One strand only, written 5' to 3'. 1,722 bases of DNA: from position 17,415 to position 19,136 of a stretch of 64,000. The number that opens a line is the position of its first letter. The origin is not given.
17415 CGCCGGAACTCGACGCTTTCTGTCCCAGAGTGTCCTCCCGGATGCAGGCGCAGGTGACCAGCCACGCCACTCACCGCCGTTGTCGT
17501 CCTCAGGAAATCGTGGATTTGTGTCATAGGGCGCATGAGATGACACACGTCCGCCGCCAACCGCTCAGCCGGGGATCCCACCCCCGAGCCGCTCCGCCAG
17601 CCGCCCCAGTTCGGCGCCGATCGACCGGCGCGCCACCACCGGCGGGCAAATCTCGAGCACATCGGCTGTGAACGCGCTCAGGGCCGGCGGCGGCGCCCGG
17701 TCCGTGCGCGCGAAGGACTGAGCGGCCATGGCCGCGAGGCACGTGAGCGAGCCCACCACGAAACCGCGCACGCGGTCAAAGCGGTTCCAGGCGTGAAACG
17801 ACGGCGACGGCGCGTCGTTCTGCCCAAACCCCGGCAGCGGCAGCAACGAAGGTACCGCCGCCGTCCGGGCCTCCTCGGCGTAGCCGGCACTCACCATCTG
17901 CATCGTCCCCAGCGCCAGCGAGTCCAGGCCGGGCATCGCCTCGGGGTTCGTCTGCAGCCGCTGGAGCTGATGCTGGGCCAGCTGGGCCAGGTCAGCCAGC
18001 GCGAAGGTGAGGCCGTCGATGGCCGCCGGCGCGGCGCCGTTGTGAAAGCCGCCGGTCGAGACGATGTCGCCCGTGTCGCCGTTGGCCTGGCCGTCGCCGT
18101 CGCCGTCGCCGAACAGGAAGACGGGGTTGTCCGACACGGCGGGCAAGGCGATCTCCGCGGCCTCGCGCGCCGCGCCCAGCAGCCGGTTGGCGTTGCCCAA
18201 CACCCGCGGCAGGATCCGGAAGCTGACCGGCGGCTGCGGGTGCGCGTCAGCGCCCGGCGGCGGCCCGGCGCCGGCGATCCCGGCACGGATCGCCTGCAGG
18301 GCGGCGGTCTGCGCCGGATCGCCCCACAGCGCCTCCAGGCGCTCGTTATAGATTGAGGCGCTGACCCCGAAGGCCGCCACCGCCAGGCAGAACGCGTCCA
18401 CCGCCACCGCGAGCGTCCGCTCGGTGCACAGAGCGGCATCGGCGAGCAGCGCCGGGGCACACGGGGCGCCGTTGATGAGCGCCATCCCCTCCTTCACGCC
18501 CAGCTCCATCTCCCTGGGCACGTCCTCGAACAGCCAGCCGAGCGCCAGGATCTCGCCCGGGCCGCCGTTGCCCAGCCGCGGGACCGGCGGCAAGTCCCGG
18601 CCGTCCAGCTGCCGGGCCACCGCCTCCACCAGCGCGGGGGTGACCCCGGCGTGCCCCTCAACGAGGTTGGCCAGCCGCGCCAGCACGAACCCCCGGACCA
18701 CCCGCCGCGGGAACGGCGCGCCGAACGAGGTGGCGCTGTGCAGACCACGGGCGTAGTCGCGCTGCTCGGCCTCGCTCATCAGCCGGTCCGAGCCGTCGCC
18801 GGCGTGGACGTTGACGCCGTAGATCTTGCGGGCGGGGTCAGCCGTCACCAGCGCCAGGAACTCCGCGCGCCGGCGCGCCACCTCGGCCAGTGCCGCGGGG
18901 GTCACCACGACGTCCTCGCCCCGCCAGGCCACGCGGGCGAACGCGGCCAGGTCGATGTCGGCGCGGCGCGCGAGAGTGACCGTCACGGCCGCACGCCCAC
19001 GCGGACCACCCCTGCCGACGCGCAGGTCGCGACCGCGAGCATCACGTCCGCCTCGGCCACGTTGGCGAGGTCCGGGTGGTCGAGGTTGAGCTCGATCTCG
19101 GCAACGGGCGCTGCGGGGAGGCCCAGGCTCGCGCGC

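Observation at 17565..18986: HAL-family gene coupled to hutU-hutI-hutF lacks any Ala-Ser-Gly (MIO) triad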

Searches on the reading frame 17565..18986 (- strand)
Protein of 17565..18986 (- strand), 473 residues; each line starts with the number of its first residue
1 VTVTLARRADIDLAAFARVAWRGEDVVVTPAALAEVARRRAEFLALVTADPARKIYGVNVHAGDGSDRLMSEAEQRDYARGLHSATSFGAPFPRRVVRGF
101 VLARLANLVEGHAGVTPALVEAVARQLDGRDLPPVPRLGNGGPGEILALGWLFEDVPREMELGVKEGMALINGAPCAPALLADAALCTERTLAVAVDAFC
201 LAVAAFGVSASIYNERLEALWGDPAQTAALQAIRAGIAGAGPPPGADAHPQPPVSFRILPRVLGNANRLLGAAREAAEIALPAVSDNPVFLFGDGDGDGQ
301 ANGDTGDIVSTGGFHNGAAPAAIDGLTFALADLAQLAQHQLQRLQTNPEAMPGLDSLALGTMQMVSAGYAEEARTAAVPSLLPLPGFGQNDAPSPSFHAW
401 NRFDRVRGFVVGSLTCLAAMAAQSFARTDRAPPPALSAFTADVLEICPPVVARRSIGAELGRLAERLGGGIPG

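Call 7: search_protein_families(library=pfam, proteins=[window:17565-18986:-], max_evalue=0.01)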
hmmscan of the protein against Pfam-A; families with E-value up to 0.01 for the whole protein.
window:17565-18986:- (473 aa): 1 family
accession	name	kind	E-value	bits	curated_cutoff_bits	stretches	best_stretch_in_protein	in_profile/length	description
PF00221.24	Lyase_aromatic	-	7.9e-46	157.1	27.3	2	160-410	174-429/466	Aromatic amino acid lyase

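Call 8: search_protein_families(library=ncbifam, proteins=[window:17565-18986:-], max_evalue=0.01)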
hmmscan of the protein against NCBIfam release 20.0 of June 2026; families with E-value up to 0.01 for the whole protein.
window:17565-18986:- (473 aa): 7 families
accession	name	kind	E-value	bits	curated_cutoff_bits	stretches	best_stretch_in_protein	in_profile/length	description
NF006871.0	PRK09367.1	subfamily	2.5e-36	125.4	524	2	159-379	183-401/505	histidine ammonia-lyase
TIGR01225.1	hutH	equivalog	2.8e-35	121.7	539.15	2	161-460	182-482/506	histidine ammonia-lyase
TIGR03832.1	Tyr_2_3_mutase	equivalog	1.4e-18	66.7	501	2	10-143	5-138/507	tyrosine 2,3-aminomutase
TIGR04475.1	Phe_D_beta_mut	equivalog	8.4e-15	54.4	800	1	4-142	3-141/510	phenylalanine aminomutase (D-beta-phenylalanine forming)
NF053541.1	FlxA_rubin_TAL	equivalog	1.2e-09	37.2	700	1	12-145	2-135/498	flexirubin biosynthesis tyrosine ammonia-lyase FlxA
NF041222.1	BagA_FevW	exception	2.5e-08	33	1000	0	254-344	294-373/529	bagremycin/ferroverdin biosynthesis tyrosine ammonia-lyase BagA/FevW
TIGR01226.1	phe_am_lyase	equivalog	1.5e-05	23.5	519.15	1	12-138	41-173/680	phenylalanine ammonia-lyase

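Call 9: search_solved_structures(query=window:17565-18986:-, max_evalue=0.001, show_alignments=3)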
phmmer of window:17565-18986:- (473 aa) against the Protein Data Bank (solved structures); distinct sequences matched with E-value up to 0.001: 18.
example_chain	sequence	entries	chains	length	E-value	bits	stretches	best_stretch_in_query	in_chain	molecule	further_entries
7tqr_A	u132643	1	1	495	7.9e-14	54.5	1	24-354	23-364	Probable histidine ammonia-lyase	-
1gkm_B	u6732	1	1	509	2.7e-12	49.5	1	160-346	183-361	Histidine ammonia-lyase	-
1gkj_A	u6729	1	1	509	3e-12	49.3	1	160-346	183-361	HISTIDINE AMMONIA-LYASE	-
1gk3_A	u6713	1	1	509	3.4e-12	49.1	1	160-346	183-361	HISTIDINE AMMONIA-LYASE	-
1b8f_A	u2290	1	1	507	6.1e-12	48.3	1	160-346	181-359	Histidine ammonia-lyase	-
1eb4_A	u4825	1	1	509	4.6e-11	45.4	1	160-346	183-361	HISTIDINE AMMONIA-LYASE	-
1gk2_A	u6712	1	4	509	6.1e-11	45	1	160-346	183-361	HISTIDINE AMMONIA-LYASE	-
2rjr_A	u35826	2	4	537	1e-10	44.2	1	14-143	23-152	Tyrosine aminomutase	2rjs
2ohy_A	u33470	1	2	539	1.1e-10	44.2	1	14-143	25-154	Tyrosine aminomutase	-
2qve_A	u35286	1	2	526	1.1e-10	44.1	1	14-142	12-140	Tyrosine Aminomutase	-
6v6h_A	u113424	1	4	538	2.4e-10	43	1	22-348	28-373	Histidine ammonia-lyase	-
3kdy_A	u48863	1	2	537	3.2e-10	42.6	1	14-143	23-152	Histidine ammonia-lyase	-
3kdz_A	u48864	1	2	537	4.3e-10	42.2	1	14-143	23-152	Histidine ammonia-lyase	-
6s7j_A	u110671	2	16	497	1.8e-08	36.9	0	18-150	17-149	Uncharacterized protein | ergothionase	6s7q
3unv_A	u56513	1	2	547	4.2e-07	32.3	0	8-142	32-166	AdmH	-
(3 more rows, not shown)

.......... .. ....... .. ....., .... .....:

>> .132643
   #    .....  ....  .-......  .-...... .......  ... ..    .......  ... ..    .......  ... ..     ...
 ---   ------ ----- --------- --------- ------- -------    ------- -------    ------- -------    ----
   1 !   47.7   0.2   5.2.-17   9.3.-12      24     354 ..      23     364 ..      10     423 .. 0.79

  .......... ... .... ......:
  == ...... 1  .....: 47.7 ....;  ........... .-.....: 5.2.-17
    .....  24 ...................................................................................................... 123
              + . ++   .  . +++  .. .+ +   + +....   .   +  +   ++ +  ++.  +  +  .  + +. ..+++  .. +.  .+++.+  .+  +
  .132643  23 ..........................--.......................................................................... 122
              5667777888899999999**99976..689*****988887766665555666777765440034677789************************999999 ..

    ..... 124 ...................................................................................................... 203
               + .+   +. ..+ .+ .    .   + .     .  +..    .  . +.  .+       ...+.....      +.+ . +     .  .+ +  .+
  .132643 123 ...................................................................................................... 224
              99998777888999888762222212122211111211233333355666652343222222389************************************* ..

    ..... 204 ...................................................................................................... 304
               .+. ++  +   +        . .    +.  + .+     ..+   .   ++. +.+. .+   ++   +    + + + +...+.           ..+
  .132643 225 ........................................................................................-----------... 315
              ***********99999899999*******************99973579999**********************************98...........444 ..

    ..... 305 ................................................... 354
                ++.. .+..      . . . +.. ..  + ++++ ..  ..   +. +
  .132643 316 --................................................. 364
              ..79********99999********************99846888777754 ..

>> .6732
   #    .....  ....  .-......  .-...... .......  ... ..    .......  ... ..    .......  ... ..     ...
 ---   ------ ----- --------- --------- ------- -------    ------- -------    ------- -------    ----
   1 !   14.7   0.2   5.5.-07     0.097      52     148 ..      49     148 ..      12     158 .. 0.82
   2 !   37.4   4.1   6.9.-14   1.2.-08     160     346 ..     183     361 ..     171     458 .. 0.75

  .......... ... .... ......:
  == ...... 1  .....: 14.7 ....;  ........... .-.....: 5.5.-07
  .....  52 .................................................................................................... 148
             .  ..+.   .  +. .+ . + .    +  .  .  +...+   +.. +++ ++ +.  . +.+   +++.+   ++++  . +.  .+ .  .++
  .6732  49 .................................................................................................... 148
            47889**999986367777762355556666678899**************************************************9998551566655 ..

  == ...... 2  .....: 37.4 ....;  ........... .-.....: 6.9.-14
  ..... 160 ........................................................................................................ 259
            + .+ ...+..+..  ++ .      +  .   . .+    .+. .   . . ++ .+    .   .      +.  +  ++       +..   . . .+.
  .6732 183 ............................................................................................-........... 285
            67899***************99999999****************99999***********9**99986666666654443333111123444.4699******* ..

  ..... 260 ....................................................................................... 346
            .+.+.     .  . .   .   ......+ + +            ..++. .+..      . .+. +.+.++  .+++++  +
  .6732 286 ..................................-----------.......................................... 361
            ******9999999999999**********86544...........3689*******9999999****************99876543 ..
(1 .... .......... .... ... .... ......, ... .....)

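Call 10: find_homologous_proteins(query=window:17565-18986:-, max_evalue=0.00001)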
Query window:17565-18986:- (473 aa): 489 proteins with E <= 0.00001 among 8000 candidates; the best 120 are listed.
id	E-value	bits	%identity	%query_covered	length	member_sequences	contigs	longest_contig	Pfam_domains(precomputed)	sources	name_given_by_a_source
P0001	0.0e+0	1027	100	100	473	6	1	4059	PF00221.25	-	-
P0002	5.2e-271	917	91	100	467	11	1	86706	PF00221.25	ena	-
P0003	9.4e-268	907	89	100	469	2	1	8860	PF00221.25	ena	-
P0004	6.2e-257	871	86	100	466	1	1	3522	PF00221.25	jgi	jgi:histidine ammonia-lyase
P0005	1.1e-252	857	84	100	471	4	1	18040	PF00221.25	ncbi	ncbi:MAG TPA: aromatic amino acid lyase [Solirubrobacteraceae bacterium]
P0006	1.6e-251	853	84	100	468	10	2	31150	PF00221.25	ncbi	ncbi:MAG: aromatic amino acid lyase [Solirubrobacteraceae bacterium]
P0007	1.2e-250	850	84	100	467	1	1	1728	PF00221.25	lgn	-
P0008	1.2e-249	847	84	100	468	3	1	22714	PF00221.25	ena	-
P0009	1.9e-248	843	83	100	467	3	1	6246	PF00221.25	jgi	jgi:histidine ammonia-lyase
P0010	1.7e-246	836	83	100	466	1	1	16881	PF00221.25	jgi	jgi:histidine ammonia-lyase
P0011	2.9e-246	836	83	100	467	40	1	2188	PF00221.25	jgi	jgi:histidine ammonia-lyase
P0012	2.5e-245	833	82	100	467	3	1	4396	PF00221.25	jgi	jgi:histidine ammonia-lyase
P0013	5.1e-244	828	83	100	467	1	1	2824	PF00221.25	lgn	-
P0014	6.3e-244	828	82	100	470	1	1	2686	PF00221.25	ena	-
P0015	1.3e-243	827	82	100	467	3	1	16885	PF00221.25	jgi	jgi:histidine ammonia-lyase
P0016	1.4e-243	827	82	100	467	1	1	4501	PF00221.25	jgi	jgi:histidine ammonia-lyase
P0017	1.9e-243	826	82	100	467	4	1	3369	PF00221.25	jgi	jgi:histidine ammonia-lyase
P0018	2.7e-243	826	81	100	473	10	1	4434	PF00221.25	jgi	jgi:histidine ammonia-lyase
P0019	3.3e-243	826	81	100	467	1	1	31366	PF00221.25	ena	-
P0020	5.4e-243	825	82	100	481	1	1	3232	PF00221.25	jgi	jgi:histidine ammonia-lyase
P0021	8.7e-243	824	82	100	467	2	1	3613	PF00221.25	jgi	jgi:histidine ammonia-lyase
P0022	9.4e-243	824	81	100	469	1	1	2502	PF00221.25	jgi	jgi:histidine ammonia-lyase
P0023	1.1e-242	824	82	100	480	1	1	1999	PF00221.25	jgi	jgi:histidine ammonia-lyase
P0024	3.0e-242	822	82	100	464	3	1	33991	PF00221.25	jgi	jgi:histidine ammonia-lyase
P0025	6.3e-242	821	82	100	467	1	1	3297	PF00221.25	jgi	jgi:histidine ammonia-lyase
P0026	7.7e-242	821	82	100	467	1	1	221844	PF00221.25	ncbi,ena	-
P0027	2.1e-241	820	82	100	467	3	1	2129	PF00221.25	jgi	-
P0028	2.9e-241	819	81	100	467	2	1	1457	PF00221.25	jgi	jgi:histidine ammonia-lyase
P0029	3.5e-241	819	82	100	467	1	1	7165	PF00221.25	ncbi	-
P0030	7.9e-241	818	81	100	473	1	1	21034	PF00221.25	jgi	jgi:histidine ammonia-lyase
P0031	8.7e-241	818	82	100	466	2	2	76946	PF00221.25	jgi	jgi:histidine ammonia-lyase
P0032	9.5e-241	818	80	100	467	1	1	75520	PF00221.25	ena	-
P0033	3.4e-240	816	81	100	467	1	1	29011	PF00221.25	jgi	jgi:histidine ammonia-lyase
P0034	3.5e-240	816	80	100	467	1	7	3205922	PF00221.25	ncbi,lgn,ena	-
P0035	8.9e-240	814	80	100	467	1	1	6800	PF00221.25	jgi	jgi:histidine ammonia-lyase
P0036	9.3e-240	814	81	100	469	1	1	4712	PF00221.25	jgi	jgi:histidine ammonia-lyase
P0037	1.4e-239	814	81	100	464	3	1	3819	PF00221.25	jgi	jgi:histidine ammonia-lyase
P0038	1.6e-239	813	80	100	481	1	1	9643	PF00221.25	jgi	jgi:histidine ammonia-lyase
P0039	2.1e-239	813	80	100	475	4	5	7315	PF00221.25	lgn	-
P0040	2.1e-239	813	80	97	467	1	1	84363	PF00221.25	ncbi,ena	-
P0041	2.2e-239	813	81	100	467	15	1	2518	PF00221.25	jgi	jgi:histidine ammonia-lyase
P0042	3.4e-239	812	80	97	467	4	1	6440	PF00221.25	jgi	jgi:histidine ammonia-lyase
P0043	3.6e-239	812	81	100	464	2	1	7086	PF00221.25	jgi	jgi:histidine ammonia-lyase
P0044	4.6e-239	812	81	100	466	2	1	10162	PF00221.25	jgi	-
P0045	1.5e-237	807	79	100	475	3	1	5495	PF00221.25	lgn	-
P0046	1.7e-237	807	80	100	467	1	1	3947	PF00221.25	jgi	jgi:histidine ammonia-lyase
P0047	8.4e-237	804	80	100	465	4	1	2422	PF00221.25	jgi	jgi:histidine ammonia-lyase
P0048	1.4e-236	804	81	100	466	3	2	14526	PF00221.25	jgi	jgi:histidine ammonia-lyase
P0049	2.1e-235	800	79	100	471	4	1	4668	PF00221.25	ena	-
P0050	5.0e-232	789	78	100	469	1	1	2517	PF00221.25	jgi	jgi:histidine ammonia-lyase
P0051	9.2e-231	785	77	100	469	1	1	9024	PF00221.25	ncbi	-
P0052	7.2e-230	782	79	100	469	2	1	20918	PF00221.25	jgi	jgi:histidine ammonia-lyase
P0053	3.9e-229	779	78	100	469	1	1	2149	PF00221.25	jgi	jgi:histidine ammonia-lyase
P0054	2.6e-228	777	77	100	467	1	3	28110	PF00221.25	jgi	jgi:histidine ammonia-lyase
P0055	7.0e-228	775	78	100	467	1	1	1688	PF00221.25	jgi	-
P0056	3.4e-218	743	75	100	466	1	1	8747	PF00221.25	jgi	jgi:histidine ammonia-lyase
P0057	1.7e-217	741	73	100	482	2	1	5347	PF00221.25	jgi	jgi:histidine ammonia-lyase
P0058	3.2e-216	737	74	100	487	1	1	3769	PF00221.25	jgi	jgi:histidine ammonia-lyase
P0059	7.2e-216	735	73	100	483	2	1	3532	PF00221.25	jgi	jgi:histidine ammonia-lyase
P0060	3.6e-211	720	72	100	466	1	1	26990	PF00221.25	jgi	jgi:histidine ammonia-lyase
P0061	4.3e-209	713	72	100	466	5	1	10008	PF00221.25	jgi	jgi:histidine ammonia-lyase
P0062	3.4e-208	710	71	100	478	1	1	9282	PF00221.25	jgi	jgi:histidine ammonia-lyase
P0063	6.4e-203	693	71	100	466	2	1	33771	PF00221.25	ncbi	ncbi:MAG TPA: aromatic amino acid lyase [Solirubrobacteraceae bacterium]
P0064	1.7e-202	691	70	100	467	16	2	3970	PF00221.25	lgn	-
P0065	1.1e-201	689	70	100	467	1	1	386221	PF00221.25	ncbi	-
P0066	6.0e-199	680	69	100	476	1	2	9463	PF00221.25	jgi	jgi:histidine ammonia-lyase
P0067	3.4e-197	674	69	100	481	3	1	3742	PF00221.25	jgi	jgi:histidine ammonia-lyase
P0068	1.8e-194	665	68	100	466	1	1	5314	PF00221.25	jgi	jgi:histidine ammonia-lyase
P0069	4.1e-194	664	66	99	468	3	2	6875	PF00221.25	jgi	jgi:histidine ammonia-lyase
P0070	9.1e-194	663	68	100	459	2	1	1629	PF00221.25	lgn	-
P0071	1.0e-193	662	67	100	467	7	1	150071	PF00221.25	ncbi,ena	-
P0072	3.4e-193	661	68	100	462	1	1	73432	PF00221.25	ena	-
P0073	1.2e-192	659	67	100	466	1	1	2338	PF00221.25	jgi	jgi:histidine ammonia-lyase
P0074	2.7e-192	658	67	100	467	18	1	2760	PF00221.25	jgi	jgi:histidine ammonia-lyase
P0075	4.3e-192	657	67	99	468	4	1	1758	PF00221.25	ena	-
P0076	1.3e-191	656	67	100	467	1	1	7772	PF00221.25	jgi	jgi:histidine ammonia-lyase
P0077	6.3e-191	653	67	100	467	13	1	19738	PF00221.25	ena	-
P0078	2.5e-190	651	65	99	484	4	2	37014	PF00221.25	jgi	jgi:histidine ammonia-lyase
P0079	3.7e-190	651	66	98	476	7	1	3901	PF00221.25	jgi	jgi:histidine ammonia-lyase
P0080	5.2e-190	650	71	91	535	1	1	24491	PF00221.25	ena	-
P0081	5.8e-190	650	67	100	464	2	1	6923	PF00221.25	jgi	jgi:histidine ammonia-lyase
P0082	8.1e-189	646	67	100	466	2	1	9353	PF00221.25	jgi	jgi:histidine ammonia-lyase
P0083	1.9e-187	642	61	99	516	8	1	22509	PF00221.25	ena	-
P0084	3.2e-187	641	68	98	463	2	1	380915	PF00221.25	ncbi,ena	-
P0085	7.0e-187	640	64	99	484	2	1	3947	PF00221.25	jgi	jgi:histidine ammonia-lyase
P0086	4.8e-186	637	65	99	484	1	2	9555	PF00221.25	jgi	jgi:histidine ammonia-lyase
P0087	1.5e-185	636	62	99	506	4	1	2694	PF00221.25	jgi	jgi:histidine ammonia-lyase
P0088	3.2e-185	634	67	97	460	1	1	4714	PF00221.25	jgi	jgi:histidine ammonia-lyase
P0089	1.1e-184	633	65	100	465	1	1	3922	PF00221.25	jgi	jgi:histidine ammonia-lyase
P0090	7.8e-184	630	63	100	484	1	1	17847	PF00221.25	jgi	jgi:histidine ammonia-lyase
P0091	1.8e-183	629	64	100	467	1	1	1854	PF00221.25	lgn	-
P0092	1.4e-182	626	66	100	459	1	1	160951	PF00221.25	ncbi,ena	-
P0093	1.6e-181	622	66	100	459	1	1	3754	PF00221.25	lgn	-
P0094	8.8e-180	617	60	99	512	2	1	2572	PF00221.25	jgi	-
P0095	1.0e-179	616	64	100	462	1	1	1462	PF00221.25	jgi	jgi:histidine ammonia-lyase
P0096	1.2e-179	616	74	88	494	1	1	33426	PF00221.25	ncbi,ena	-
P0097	1.6e-179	616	65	97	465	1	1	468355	PF00221.25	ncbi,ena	-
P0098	2.6e-178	612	65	100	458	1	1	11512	PF00221.25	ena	-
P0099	4.1e-178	611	63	100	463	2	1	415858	PF00221.25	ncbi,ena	-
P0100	1.5e-177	609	63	100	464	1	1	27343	PF00221.25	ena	-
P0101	3.1e-177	608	65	100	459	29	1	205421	PF00221.25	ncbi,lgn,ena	-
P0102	3.6e-177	608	63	100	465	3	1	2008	PF00221.25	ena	-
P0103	1.1e-176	606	63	100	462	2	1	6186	PF00221.25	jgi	jgi:histidine ammonia-lyase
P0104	1.3e-176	606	63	100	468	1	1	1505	PF00221.25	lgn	-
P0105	1.3e-176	606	64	100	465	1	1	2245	PF00221.25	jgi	jgi:histidine ammonia-lyase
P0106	1.8e-176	606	63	100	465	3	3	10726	PF00221.25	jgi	jgi:histidine ammonia-lyase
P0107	7.0e-176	604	63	100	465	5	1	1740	PF00221.25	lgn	-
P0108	8.4e-176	603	62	100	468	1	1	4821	PF00221.25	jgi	jgi:histidine ammonia-lyase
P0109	2.0e-175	602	63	100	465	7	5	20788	PF00221.25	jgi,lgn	jgi:histidine ammonia-lyase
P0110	2.4e-175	602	63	100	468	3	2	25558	PF00221.25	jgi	jgi:histidine ammonia-lyase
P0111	2.9e-175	602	62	100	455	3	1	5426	PF00221.25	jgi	jgi:histidine ammonia-lyase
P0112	3.3e-175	601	63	100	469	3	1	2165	PF00221.25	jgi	jgi:histidine ammonia-lyase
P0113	4.1e-175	601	64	100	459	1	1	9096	PF00221.25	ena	-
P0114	4.6e-175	601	62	100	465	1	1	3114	PF00221.25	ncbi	-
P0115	8.0e-175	600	63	100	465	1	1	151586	PF00221.25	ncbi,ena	-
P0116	2.5e-174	599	63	100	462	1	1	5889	PF00221.25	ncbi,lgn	ncbi:MAG: aromatic amino acid lyase [Solirubrobacteraceae bacterium]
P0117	4.8e-174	598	62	100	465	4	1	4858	PF00221.25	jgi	jgi:histidine ammonia-lyase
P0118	1.4e-173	596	63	100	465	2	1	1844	PF00221.25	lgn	-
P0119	1.6e-173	596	61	100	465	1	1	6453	PF00221.25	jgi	jgi:histidine ammonia-lyase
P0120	2.7e-173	595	62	100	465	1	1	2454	PF00221.25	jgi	jgi:histidine ammonia-lyase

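Call 28: find_encoding_contigs(protein=P0034, flank=10000, max_places=2)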
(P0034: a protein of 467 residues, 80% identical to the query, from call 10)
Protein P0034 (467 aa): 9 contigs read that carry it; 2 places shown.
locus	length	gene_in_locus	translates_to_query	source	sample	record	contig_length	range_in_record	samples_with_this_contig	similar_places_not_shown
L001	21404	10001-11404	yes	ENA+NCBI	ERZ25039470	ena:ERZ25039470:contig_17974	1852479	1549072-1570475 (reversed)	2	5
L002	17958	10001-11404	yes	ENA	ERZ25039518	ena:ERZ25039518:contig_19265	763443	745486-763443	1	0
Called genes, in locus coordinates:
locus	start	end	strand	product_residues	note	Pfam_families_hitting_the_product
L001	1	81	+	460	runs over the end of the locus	PF07730:HisKA_3, PF13581:HATPase_c_2 (weak), PF02518:HATPase_c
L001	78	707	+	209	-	PF00072:Response_reg, PF00196:GerE, PF08281:Sigma70_r4_2 (weak)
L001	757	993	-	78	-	-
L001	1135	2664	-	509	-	PF00221:Lyase_aromatic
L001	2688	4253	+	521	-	PF00221:Lyase_aromatic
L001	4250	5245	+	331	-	PF02423:OCD_Mu_crystall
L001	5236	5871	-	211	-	-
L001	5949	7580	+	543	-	PF17391:Urocanase_N, PF01175:Urocanase, PF17392:Urocanase_C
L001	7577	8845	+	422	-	PF07969:Amidohydro_3 (weak), PF01979:Amidohydro_1, PF07969:Amidohydro_3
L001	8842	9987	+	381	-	PF01979:Amidohydro_1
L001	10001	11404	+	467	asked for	PF00221:Lyase_aromatic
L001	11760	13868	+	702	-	PF03176:MMPL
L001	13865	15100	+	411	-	PF07730:HisKA_3, PF02518:HATPase_c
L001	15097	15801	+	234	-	PF00072:Response_reg, PF08281:Sigma70_r4_2, PF00196:GerE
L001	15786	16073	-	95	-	PF03992:ABM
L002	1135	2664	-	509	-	PF00221:Lyase_aromatic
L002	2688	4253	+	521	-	PF00221:Lyase_aromatic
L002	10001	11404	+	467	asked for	PF00221:Lyase_aromatic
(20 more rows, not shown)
